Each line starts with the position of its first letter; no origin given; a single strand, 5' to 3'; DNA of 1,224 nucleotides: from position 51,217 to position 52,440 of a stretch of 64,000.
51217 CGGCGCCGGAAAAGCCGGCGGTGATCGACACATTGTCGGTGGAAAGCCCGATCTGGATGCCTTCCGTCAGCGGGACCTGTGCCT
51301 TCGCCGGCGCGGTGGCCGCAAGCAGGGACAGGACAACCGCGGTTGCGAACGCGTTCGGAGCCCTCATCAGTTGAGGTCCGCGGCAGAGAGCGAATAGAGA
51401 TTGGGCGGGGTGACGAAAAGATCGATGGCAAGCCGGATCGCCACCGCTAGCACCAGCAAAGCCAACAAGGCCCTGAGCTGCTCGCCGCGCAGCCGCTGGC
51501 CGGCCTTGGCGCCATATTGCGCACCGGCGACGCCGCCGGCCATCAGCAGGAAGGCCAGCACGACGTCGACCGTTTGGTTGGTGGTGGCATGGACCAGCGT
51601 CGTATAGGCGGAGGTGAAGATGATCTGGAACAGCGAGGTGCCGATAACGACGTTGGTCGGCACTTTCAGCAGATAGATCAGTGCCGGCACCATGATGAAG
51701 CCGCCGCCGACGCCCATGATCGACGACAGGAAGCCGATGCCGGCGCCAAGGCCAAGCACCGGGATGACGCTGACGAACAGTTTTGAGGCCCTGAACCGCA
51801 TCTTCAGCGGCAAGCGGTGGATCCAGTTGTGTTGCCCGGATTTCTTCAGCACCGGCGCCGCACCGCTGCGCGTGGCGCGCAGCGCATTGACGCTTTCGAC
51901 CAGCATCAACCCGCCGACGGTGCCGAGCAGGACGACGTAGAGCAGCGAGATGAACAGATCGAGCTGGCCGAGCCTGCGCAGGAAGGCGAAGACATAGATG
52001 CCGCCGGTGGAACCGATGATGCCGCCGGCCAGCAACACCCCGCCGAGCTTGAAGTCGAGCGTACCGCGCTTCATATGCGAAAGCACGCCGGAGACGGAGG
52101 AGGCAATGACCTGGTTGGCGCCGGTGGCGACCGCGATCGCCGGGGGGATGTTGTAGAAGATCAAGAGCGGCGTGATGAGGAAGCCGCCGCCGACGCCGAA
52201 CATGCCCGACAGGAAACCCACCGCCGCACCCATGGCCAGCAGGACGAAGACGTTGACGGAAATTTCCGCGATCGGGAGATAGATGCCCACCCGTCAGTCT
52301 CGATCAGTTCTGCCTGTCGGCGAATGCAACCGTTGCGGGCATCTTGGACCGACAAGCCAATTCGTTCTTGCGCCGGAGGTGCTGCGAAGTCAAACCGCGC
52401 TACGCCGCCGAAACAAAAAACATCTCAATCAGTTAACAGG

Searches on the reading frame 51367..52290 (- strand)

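Call 81: search_protein_families(library=pfam, proteins=[window:51367-52290:-], max_evalue=0.001)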
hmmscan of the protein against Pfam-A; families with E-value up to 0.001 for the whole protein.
window:51367-52290:- (307 aa): 1 family
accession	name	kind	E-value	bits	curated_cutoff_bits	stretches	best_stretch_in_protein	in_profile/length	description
PF01925.25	TauE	-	1.5e-49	169.3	32.6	1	17-287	1-237/237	Sulfite exporter TauE/SafE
